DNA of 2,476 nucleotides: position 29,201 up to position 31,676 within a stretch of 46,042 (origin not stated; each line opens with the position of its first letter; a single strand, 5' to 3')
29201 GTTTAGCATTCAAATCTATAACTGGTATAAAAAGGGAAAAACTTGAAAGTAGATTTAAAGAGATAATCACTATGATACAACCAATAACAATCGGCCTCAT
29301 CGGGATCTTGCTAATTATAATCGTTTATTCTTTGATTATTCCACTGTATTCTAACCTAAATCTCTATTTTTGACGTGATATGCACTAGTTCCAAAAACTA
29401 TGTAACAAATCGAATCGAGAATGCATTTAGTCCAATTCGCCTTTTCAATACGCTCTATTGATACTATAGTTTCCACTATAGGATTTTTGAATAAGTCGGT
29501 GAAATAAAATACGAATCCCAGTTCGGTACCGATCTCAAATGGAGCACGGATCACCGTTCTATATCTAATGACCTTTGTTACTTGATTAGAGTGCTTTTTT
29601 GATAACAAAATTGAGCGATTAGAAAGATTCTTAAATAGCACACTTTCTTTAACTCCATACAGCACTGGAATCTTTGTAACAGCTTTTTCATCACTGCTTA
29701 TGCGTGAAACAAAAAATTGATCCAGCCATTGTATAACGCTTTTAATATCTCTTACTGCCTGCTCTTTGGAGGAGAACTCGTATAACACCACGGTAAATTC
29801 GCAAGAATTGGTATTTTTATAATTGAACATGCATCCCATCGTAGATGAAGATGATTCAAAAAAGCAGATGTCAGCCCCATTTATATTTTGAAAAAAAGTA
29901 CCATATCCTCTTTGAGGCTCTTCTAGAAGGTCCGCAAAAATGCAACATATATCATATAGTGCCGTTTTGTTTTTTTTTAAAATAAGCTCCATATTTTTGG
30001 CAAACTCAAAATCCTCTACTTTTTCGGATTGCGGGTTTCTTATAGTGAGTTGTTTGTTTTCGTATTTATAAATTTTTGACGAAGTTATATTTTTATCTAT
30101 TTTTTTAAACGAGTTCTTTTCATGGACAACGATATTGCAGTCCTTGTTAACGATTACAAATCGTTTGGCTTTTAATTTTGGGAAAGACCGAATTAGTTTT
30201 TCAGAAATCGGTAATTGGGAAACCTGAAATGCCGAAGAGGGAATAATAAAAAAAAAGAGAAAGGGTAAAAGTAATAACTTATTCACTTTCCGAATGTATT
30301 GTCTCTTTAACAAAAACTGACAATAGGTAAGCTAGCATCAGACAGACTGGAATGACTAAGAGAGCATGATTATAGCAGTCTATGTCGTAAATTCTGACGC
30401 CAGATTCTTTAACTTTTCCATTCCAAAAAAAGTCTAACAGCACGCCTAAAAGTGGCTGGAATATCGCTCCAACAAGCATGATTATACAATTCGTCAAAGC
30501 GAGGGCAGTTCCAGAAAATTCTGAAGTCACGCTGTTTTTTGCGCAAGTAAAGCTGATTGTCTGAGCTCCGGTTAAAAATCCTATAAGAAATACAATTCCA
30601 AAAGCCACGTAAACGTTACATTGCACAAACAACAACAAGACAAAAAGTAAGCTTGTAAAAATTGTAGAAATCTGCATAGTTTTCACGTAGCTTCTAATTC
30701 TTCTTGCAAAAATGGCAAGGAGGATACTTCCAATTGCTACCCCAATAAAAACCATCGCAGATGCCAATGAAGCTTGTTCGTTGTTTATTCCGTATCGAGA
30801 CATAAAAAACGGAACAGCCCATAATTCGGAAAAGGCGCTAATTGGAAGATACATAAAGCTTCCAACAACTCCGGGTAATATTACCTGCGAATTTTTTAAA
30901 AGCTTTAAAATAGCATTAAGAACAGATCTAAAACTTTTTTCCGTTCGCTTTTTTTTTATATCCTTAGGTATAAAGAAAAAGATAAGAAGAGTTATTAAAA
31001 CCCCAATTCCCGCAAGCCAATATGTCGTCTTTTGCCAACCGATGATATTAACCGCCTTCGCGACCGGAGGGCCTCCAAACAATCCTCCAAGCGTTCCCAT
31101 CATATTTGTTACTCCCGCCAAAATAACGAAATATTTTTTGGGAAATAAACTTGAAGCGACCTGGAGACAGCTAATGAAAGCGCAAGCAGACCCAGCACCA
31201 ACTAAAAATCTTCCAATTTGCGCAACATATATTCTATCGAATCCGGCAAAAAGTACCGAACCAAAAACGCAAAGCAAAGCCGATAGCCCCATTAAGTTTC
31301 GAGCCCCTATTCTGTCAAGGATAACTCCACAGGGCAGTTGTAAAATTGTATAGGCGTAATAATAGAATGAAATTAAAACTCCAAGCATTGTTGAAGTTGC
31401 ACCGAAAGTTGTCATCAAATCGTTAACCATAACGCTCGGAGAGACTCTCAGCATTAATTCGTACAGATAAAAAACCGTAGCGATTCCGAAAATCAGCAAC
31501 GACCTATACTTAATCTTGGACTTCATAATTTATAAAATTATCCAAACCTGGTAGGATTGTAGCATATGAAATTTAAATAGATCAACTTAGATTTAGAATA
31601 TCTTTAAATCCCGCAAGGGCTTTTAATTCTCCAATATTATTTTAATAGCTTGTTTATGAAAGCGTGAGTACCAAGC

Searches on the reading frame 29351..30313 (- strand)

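Call 31: search_protein_families(library=pfam, proteins=[window:29351-30313:-])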
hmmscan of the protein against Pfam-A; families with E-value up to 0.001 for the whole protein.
window:29351-30313:- (320 aa): 1 family
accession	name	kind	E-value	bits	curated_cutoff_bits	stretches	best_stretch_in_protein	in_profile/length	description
PF07943.18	PBP5_C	-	6.9e-05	23.4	21.2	1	207-273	8-74/91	Penicillin-binding protein 5, C-terminal domain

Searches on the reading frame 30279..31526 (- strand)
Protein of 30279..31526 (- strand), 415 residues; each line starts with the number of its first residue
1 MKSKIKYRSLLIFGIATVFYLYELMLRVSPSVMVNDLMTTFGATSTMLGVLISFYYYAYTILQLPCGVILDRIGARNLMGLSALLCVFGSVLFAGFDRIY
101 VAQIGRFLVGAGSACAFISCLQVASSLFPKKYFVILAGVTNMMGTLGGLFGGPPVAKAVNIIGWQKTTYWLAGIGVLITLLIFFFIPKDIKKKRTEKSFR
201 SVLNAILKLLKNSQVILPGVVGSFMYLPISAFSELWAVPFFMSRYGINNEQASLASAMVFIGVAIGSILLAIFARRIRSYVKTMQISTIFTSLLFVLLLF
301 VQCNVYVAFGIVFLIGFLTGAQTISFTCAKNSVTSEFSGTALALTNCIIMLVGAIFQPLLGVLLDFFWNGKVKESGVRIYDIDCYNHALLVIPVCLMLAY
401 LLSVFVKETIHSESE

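Call 31: search_protein_families(library=pfam, proteins=[window:30279-31526:-])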
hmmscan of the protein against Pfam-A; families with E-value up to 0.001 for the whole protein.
window:30279-31526:- (415 aa): 2 families
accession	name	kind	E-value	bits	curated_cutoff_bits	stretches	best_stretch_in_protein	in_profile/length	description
PF07690.21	MFS_1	-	1.1e-32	113.7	33.4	1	29-355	15-345/347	Major Facilitator Superfamily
PF03137.26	OATP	-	0.00017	20.5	25.8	1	192-304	271-388/545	Organic Anion Transporter Polypeptide (OATP) family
